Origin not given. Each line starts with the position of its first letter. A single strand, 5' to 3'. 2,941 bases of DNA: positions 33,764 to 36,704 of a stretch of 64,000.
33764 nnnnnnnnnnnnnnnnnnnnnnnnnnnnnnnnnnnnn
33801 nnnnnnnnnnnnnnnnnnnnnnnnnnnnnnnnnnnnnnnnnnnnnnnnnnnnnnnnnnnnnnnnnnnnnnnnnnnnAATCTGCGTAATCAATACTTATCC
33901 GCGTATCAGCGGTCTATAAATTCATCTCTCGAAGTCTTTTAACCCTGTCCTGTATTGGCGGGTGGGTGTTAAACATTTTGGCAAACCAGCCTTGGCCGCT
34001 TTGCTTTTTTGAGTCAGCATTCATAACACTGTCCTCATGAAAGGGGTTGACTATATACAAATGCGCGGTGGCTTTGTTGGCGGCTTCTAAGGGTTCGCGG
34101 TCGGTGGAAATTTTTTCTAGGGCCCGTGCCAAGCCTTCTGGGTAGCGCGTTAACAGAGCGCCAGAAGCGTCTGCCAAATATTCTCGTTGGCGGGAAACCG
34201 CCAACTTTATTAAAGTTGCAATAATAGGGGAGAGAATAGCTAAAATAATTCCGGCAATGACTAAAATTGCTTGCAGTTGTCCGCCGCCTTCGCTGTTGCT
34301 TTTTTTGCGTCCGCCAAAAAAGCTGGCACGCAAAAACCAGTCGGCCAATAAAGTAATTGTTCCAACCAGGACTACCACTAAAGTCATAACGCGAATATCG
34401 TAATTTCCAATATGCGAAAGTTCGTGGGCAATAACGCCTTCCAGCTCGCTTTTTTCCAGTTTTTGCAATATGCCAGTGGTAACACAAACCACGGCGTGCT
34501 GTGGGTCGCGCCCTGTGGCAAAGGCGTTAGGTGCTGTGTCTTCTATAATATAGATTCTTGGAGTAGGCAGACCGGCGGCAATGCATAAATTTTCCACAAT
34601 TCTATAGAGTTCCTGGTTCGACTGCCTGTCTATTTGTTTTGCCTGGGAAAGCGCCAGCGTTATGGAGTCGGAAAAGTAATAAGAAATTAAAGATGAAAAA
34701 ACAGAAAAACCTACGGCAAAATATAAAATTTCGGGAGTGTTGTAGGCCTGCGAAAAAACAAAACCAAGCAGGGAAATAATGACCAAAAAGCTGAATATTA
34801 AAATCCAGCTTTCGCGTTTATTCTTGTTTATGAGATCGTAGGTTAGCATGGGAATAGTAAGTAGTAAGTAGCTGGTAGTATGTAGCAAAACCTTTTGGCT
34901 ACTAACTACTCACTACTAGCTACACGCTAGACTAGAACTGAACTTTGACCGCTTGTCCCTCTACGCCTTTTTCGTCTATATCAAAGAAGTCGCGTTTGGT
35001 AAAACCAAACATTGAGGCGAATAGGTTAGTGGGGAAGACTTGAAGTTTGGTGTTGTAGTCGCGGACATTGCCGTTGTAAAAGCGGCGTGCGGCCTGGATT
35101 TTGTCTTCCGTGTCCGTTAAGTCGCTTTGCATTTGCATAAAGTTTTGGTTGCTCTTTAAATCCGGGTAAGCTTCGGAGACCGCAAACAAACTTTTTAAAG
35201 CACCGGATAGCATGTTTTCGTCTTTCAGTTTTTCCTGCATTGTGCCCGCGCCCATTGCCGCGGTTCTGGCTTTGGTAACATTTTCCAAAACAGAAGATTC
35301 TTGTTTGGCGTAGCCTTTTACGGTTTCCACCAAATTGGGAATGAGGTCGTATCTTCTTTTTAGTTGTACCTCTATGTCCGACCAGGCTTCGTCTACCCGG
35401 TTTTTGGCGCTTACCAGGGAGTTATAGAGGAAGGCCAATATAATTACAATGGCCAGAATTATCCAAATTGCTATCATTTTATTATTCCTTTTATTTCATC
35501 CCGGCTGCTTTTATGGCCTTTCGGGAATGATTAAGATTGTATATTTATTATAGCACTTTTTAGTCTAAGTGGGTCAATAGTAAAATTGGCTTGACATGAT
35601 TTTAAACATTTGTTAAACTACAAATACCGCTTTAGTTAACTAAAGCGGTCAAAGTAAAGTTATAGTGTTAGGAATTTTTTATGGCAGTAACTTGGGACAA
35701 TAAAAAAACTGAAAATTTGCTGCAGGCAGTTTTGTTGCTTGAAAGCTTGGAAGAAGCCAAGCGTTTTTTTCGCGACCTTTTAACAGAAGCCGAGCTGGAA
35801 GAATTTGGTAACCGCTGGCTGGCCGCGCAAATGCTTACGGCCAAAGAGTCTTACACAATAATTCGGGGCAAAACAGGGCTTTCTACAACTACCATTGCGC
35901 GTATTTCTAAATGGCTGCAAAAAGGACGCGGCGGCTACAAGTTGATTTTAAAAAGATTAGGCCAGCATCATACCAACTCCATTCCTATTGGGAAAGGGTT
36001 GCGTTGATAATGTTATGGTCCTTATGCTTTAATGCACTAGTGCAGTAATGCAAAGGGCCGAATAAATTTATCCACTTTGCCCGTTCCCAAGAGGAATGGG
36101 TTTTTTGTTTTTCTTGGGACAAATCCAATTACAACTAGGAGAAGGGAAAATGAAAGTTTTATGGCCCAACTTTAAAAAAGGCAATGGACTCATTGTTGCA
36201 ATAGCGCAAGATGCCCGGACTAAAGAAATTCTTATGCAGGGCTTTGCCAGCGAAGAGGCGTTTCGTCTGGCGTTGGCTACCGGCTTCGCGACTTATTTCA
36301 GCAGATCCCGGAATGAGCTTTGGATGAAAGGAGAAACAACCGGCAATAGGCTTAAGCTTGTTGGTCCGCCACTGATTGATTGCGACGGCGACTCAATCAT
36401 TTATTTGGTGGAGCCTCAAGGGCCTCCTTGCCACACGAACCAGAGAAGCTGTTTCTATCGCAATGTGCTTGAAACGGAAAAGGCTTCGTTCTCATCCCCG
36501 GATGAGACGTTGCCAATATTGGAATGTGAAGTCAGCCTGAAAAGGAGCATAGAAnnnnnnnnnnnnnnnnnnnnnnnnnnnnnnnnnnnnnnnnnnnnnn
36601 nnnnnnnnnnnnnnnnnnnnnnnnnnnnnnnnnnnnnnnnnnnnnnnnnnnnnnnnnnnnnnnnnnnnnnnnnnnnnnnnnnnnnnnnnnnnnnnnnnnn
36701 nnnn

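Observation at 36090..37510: Higher-GC island encoding an in-frame HisI (PRA-cyclohydrolase) - LOG/TIGR00725-like fusion plus a small Gly-rich ORF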

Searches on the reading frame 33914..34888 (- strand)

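Call 4: search_protein_families(library=pfam, proteins=[window:33914-34888:-], max_evalue=0.1)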
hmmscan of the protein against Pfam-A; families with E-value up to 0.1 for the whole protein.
window:33914-34888:- (324 aa): 6 families
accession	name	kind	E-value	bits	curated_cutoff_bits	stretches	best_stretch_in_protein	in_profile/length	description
PF01435.24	Peptidase_M48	-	1.9e-33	116.3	20.3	1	89-322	2-185/186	Peptidase family M48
PF05569.17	Peptidase_M56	-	0.00046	19.9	31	1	132-174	176-218/296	BlaR1 peptidase M56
PF20990.2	DUF2207_C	-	0.0073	16.5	33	0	165-267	138-216/247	Predicted membrane protein (DUF2207) C-terminal domain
PF18958.6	DUF5700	-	0.012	15.4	25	1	108-167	94-148/283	Putative zinc dependent peptidase (DUF5700)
PF04893.22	Yip1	-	0.019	15.3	28.6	0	9-69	3-72/173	Yip1 domain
PF04450.18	BSP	-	0.066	13.5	23.8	1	113-198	61-148/207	Peptidase of plants and bacteria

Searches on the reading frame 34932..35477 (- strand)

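Call 4: search_protein_families(library=pfam, proteins=[window:34932-35477:-], max_evalue=0.1)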
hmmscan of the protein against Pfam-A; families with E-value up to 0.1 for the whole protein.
window:34932-35477:- (181 aa): 3 families
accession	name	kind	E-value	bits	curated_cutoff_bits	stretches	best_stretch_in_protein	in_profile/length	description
PF04011.17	LemA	-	1.6e-62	210.2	26.2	1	31-181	1-149/149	LemA family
PF25474.1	TPR_TmcB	-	0.056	13.8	27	0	19-84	57-122/125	TmcB, TPR repeats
PF06480.20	FtsH_ext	-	0.08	13.6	25.5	0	3-35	2-34/103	FtsH Extracellular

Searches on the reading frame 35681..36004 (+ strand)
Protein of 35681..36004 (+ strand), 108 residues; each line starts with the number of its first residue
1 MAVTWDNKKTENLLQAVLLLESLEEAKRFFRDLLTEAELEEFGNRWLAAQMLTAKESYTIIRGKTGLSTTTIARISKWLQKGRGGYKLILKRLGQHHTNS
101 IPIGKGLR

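Call 4: search_protein_families(library=pfam, proteins=[window:35681-36004:+], max_evalue=0.1)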
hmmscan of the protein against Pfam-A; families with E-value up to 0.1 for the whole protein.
window:35681-36004:+ (108 aa): 3 families
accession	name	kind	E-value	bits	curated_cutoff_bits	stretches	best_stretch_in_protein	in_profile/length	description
PF01371.25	Trp_repressor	-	2.4e-18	66.4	27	1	11-93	4-87/88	Trp repressor protein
PF25734.1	RelB_like_antitoxin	-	0.044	14.1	27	1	19-37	17-35/43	Putative antitoxin family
PF13384.12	HTH_23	-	0.097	13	24.6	0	44-82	6-45/50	Homeodomain-like domain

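Call 5: search_protein_families(library=ncbifam, proteins=[window:35681-36004:+], max_evalue=0.1)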
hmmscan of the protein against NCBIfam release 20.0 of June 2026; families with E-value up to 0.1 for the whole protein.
window:35681-36004:+ (108 aa): 3 families
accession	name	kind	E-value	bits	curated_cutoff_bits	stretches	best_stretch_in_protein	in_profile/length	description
TIGR02531.1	yecD_yerC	hypoth_equivalog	5.2e-20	71.7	42.2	1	7-93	2-88/88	YerC/YecD family TrpR-related protein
TIGR01321.1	TrpR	equivalog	0.0021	18.5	67.25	1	11-80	10-80/94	trp operon repressor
NF000387.2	blaOXA-48_like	exception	0.028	13.9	580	1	29-79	172-223/265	OXA-48 family class D beta-lactamase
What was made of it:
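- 35681..36007 (+): YerC/YecD-type TrpR-like HTH gene (108 aa), the constant upstream partner of the module. Pfam Trp_repressor 2.4e-18 and NCBIfam TIGR02531 yecD_yerC 5e-20, above its cutoff (calls 4, 5).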

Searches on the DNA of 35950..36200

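Call 63: search_rna_families(source=window, start=35950, end=36200, threshold=evalue, max_evalue=1)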
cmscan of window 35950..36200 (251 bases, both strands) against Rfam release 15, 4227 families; matches with E-value up to 1: 2.
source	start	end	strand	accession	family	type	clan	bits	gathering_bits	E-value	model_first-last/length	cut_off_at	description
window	35981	36098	+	RF00464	mir-92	Gene; miRNA;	CL00137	23.2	47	0.00089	1-80/80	no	mir-92 microRNA precursor family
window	36106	36162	+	RF04345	Plastid-rps12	Cis-reg;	-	22.6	78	0.58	1-97/97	no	Plastid-rps12 3UTR RNA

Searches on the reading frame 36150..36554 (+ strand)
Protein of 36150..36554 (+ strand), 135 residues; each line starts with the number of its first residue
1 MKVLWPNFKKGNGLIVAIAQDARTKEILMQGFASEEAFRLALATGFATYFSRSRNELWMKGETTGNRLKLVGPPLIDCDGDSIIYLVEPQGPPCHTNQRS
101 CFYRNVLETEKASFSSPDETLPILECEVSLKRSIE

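Call 30: find_homologous_proteins(query=window:36150-36554:+)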
Query seq(135 aa) (135 aa): 167 proteins with E <= 0.001 among 175 candidates; the best 120 are listed.
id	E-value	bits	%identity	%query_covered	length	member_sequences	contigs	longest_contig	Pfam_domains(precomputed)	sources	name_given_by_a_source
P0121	6.5e-35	137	54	95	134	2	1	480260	PF01502.24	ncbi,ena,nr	ncbi:MAG: phosphoribosyl-AMP cyclohydrolase [Verrucomicrobiae bacterium]|nr:phosphoribosyl-AMP cyclo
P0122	8.8e-35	137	54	95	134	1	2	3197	PF01502.24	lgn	-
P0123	1.0e-34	137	54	95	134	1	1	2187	PF01502.24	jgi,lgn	jgi:phosphoribosyl-AMP cyclohydrolase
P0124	1.5e-34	136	54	95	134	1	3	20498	PF01502.24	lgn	-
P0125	3.4e-34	135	52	99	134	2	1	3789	PF01502.24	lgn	-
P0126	8.1e-34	134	54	95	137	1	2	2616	PF01502.24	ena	-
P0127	1.2e-33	133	52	99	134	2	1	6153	PF01502.24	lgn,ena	-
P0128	9.3e-32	127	60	75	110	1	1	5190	PF01502.24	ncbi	-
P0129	9.7e-32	127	59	75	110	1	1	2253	PF01502.24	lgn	-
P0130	1.1e-31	127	60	75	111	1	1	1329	PF01502.24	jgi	jgi:phosphoribosyl-AMP cyclohydrolase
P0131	1.2e-31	127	59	75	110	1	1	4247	PF01502.24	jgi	jgi:phosphoribosyl-AMP cyclohydrolase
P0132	1.3e-31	127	59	75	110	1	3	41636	PF01502.24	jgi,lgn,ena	-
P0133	1.3e-31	127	59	75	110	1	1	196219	PF01502.24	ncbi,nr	ncbi:MAG: phosphoribosyl-AMP cyclohydrolase [Candidatus Bathyarchaeota archaeon]|nr:phosphoribosyl-A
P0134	1.9e-31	126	59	75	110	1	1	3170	PF01502.24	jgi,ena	-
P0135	1.9e-31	126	51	82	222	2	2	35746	PF01502.24,PF01503.23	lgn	-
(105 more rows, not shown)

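Call 53: find_encoding_contigs(protein=P0121, flank=8000, max_places=2)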
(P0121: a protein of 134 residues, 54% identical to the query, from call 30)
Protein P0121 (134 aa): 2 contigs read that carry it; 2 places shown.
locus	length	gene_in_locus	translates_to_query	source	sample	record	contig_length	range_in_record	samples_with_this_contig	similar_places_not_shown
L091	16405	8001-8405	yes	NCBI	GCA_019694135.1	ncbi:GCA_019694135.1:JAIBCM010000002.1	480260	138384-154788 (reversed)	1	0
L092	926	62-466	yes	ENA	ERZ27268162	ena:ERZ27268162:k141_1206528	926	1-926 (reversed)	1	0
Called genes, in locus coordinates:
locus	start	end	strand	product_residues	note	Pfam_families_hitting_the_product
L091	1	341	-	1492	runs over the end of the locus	-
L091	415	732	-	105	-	PF07876:Dabb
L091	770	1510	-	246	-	PF04402:SIMPL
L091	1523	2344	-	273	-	PF00106:adh_short, PF01370:Epimerase (weak), PF08659:KR, PF13561:adh_short_C2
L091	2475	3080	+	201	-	PF04519:Bactofilin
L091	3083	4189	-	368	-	PF04015:DUF362 (weak)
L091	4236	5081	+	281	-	PF00809:Pterin_bind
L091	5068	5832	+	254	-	PF19293:CdaA_N (weak), PF02457:DAC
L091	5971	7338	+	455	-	PF02878:PGM_PMM_I, PF02879:PGM_PMM_II, PF02880:PGM_PMM_III, PF00408:PGM_PMM_IV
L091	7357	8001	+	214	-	PF00923:TAL_FSA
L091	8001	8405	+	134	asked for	PF01502:PRA-CH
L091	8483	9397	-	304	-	PF01171:ATP_bind_3, PF09179:TilS (weak), PF22132:TilS-like (weak)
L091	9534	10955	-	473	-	-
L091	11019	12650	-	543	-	PF01979:Amidohydro_1, PF07969:Amidohydro_3 (faint), PF13382:Adenine_deam_C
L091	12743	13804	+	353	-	PF01515:PTA_PTB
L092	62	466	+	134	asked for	PF01502:PRA-CH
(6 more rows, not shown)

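Call 54: find_encoding_contigs(protein=P0124, flank=8000, max_places=2)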
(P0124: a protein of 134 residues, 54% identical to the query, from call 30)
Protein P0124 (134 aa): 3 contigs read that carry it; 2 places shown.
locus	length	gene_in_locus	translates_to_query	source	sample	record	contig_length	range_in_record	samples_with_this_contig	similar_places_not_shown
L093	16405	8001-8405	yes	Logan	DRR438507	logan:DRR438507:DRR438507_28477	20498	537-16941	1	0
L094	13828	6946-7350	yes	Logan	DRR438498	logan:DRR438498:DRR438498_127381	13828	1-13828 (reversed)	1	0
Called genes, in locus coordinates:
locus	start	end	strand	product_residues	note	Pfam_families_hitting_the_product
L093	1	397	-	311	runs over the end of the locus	?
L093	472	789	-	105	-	PF07876:Dabb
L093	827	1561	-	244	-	PF04402:SIMPL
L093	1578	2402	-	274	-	PF00106:adh_short, PF08659:KR, PF13561:adh_short_C2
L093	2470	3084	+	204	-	PF04519:Bactofilin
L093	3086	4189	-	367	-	PF04015:DUF362 (weak)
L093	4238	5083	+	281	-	PF00809:Pterin_bind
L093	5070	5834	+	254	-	PF19293:CdaA_N (weak), PF02457:DAC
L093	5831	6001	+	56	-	-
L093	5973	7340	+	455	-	PF02878:PGM_PMM_I, PF02879:PGM_PMM_II, PF02880:PGM_PMM_III, PF00408:PGM_PMM_IV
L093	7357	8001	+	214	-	PF00923:TAL_FSA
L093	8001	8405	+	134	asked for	PF01502:PRA-CH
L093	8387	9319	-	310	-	PF01171:ATP_bind_3, PF09179:TilS (weak)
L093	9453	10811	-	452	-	-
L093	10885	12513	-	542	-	PF01979:Amidohydro_1, PF07969:Amidohydro_3 (faint), PF13382:Adenine_deam_C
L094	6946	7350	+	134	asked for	PF01502:PRA-CH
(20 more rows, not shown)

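Call 78: find_related_loci(query=A6, collection=metagenome_contigs, flank=6000)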
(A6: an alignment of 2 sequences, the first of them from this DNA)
Query A6 (130 aa) in metagenome_contigs; peptide patterns used: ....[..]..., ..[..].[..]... (x = any residue, [..] = any of these).
152 stretches matched a pattern; 6 encode a relative of the query (tblastn E <= 1e-3); 6 distinct loci.
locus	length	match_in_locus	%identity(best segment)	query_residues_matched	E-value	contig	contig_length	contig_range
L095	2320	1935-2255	59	1-107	1e-40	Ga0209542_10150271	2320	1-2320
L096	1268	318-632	54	1-105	1e-39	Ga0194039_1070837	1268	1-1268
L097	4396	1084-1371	47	7-103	1e-27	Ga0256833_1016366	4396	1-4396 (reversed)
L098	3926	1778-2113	42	1-107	4e-27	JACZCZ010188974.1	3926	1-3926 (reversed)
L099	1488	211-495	48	7-102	2e-26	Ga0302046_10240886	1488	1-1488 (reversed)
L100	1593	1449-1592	46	7-54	3e-10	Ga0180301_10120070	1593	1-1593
